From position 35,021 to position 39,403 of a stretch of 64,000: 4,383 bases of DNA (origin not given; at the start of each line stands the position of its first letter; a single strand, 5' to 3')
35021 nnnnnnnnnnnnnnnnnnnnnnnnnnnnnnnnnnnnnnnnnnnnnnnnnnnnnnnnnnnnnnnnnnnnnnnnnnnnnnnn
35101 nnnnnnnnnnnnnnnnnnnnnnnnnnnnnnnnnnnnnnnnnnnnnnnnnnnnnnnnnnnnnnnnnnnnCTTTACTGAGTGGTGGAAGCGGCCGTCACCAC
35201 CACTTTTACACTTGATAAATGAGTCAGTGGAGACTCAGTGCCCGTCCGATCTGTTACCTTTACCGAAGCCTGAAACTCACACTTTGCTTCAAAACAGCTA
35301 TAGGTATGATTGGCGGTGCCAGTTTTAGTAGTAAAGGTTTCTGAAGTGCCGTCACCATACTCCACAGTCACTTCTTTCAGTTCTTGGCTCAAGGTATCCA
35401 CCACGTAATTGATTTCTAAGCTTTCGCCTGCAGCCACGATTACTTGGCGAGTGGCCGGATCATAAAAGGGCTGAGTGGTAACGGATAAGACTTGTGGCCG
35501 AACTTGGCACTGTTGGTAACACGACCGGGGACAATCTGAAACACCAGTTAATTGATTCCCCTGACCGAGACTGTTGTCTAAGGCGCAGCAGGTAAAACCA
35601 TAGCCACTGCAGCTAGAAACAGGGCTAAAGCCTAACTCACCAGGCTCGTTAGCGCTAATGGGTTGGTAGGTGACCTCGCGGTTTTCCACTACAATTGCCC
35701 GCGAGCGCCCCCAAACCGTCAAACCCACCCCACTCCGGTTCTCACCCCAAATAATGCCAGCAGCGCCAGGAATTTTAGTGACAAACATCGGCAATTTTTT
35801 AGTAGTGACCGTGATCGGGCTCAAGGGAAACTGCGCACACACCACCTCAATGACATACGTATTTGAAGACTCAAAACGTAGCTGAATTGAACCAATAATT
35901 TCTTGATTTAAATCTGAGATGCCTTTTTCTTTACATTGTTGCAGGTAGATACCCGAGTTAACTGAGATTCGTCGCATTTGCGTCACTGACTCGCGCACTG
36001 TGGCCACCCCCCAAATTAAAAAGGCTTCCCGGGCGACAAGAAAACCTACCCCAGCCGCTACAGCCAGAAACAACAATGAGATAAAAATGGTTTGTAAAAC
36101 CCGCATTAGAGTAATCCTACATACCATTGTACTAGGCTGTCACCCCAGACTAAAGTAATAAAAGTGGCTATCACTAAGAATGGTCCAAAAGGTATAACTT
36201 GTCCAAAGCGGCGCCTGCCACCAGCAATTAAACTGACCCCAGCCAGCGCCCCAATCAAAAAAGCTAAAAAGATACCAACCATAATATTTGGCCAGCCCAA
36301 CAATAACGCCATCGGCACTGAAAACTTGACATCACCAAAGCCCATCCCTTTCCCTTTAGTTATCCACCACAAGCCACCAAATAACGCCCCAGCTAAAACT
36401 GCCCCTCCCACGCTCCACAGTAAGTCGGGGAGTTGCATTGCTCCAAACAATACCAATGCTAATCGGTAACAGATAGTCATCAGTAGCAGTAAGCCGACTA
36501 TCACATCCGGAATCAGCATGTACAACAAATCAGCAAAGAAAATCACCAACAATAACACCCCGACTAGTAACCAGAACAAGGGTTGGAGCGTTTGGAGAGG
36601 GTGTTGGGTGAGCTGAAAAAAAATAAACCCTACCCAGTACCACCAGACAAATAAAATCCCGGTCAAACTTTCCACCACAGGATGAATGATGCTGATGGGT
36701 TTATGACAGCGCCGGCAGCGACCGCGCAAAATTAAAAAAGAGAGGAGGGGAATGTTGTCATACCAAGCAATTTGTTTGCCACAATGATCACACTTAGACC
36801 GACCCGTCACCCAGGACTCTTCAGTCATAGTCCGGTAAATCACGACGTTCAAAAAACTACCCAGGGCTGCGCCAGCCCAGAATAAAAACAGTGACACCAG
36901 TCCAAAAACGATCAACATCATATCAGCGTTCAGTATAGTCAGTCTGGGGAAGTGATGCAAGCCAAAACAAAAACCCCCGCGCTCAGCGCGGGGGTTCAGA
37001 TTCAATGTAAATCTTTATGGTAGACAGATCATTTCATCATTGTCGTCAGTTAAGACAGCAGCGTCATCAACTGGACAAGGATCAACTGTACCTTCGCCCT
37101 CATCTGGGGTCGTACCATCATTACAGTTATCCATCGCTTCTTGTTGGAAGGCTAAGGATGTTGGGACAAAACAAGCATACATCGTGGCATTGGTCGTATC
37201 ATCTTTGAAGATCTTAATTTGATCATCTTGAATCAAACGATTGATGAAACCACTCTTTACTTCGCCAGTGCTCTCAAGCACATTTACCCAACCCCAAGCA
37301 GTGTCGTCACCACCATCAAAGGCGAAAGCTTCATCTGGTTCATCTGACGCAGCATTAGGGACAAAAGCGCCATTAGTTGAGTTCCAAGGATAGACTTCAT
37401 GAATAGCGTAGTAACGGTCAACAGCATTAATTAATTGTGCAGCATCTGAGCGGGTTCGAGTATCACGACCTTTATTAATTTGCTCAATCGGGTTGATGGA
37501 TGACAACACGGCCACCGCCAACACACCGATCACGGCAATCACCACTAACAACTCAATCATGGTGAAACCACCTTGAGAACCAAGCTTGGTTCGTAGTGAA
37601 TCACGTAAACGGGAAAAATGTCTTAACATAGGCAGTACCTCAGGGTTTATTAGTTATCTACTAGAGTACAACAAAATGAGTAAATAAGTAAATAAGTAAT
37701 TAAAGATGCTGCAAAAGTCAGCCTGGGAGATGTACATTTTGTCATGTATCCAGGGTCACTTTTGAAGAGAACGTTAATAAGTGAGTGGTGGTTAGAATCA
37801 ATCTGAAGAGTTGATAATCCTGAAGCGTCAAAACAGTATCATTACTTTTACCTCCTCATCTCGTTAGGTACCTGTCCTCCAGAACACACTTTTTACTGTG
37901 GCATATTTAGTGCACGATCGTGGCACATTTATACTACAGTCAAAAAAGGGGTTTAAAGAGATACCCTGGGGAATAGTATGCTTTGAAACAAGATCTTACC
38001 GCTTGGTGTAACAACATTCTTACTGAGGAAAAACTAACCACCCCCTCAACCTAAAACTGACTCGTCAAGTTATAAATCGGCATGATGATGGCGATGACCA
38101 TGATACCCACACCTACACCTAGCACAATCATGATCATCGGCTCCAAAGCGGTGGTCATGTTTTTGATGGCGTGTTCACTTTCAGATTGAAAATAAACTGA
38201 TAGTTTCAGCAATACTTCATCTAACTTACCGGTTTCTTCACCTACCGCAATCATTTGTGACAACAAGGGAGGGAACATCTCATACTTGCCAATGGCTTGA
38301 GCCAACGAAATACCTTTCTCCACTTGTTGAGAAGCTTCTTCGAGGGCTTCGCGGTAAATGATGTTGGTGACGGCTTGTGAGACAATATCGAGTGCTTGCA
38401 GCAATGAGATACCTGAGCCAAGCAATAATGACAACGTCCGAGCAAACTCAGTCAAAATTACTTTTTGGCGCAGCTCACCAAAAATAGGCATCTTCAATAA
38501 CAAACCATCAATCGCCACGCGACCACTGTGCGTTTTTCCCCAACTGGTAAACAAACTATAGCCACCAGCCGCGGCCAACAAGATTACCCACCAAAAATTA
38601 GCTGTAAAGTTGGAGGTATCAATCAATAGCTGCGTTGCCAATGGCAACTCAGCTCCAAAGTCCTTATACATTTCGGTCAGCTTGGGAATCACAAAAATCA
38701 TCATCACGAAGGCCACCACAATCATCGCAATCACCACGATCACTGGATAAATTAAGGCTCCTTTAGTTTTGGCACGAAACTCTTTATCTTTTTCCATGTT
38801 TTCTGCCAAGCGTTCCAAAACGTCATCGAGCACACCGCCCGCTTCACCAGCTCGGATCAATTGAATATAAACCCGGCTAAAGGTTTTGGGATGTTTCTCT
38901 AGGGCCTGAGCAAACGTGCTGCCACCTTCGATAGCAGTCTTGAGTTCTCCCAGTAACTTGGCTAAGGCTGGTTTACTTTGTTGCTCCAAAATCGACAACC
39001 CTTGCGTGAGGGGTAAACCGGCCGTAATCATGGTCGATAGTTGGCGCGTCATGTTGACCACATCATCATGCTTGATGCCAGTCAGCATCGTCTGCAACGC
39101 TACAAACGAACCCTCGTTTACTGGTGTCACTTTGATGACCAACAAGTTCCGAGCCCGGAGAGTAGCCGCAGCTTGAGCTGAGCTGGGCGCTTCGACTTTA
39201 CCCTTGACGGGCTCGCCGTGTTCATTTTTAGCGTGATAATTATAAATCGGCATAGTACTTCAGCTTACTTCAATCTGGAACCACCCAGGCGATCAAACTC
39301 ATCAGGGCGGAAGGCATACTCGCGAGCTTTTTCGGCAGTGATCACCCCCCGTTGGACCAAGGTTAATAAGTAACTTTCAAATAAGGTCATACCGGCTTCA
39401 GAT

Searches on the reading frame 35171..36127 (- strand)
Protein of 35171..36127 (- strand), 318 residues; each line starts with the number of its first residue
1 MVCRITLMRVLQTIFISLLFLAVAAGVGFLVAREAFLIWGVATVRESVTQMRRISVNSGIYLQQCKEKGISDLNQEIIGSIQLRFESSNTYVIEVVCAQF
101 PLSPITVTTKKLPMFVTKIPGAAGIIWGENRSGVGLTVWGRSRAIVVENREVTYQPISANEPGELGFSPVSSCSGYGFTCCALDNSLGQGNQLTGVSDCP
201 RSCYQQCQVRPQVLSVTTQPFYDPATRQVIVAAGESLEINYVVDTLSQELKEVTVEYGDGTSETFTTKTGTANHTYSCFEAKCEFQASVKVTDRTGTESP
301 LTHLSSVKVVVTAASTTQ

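Call 19: search_protein_families(library=pfam, proteins=[window:35171-36127:-], max_evalue=0.01)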
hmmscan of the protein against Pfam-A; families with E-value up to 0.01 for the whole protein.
window:35171-36127:- (318 aa): 1 family
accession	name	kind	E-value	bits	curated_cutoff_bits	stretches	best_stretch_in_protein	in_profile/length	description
PF18911.6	PKD_4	-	0.00022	21.7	27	1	219-303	3-79/85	PKD domain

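Call 42: search_protein_families(library=ncbifam, proteins=[window:35171-36127:-], max_evalue=0.1)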
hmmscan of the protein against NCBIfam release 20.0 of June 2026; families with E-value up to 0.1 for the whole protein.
window:35171-36127:- (318 aa): 0 families

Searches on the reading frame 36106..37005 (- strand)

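Call 19: search_protein_families(library=pfam, proteins=[window:36106-37005:-], max_evalue=0.01)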
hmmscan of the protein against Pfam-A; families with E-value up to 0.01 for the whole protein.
window:36106-37005:- (299 aa): 2 families
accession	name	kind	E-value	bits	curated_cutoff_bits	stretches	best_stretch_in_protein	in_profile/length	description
PF06750.18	A24_N_bact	-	6.6e-32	109.9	23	1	45-124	3-82/84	Bacterial Peptidase A24 N-terminal domain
PF01478.23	Peptidase_A24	-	2.6e-10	41.1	26.5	1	147-256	2-103/104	Type IV leader peptidase family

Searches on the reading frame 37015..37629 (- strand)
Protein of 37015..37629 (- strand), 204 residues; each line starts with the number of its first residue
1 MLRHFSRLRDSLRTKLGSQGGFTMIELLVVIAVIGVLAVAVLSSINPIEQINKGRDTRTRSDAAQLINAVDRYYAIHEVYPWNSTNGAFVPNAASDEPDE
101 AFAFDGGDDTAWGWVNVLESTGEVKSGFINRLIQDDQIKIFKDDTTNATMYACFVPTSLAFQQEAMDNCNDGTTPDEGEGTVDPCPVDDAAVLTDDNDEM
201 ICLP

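Call 19: search_protein_families(library=pfam, proteins=[window:37015-37629:-], max_evalue=0.01)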
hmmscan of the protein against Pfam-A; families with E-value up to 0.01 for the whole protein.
window:37015-37629:- (204 aa): 1 family
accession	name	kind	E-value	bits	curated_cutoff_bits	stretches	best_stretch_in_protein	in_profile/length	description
PF07963.17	N_methyl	-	1.9e-06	27.6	21.2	1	18-42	3-27/27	Prokaryotic N-terminal methylation motif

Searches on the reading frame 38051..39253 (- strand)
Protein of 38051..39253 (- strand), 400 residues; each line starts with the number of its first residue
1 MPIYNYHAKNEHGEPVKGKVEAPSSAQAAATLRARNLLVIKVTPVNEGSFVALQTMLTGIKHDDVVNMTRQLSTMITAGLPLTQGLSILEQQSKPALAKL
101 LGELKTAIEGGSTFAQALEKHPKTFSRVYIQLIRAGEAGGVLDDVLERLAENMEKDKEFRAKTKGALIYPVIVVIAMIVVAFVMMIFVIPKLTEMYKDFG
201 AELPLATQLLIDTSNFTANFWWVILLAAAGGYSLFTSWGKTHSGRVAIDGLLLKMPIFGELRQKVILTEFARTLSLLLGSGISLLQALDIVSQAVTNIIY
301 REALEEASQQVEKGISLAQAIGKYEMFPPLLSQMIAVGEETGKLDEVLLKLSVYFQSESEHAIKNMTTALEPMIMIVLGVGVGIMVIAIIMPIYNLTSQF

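Call 19: search_protein_families(library=pfam, proteins=[window:38051-39253:-], max_evalue=0.01)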
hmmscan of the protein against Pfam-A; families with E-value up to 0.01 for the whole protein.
window:38051-39253:- (400 aa): 2 families
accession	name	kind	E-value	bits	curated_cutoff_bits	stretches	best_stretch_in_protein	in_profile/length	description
PF00482.28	T2SSF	-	8.2e-67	223.3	25.2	2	69-190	2-125/125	Type II secretion system (T2SS), protein F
PF23157.1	DUF7055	-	0.0092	16.1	27.6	0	228-257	15-44/66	Domain of unknown function (DUF7055)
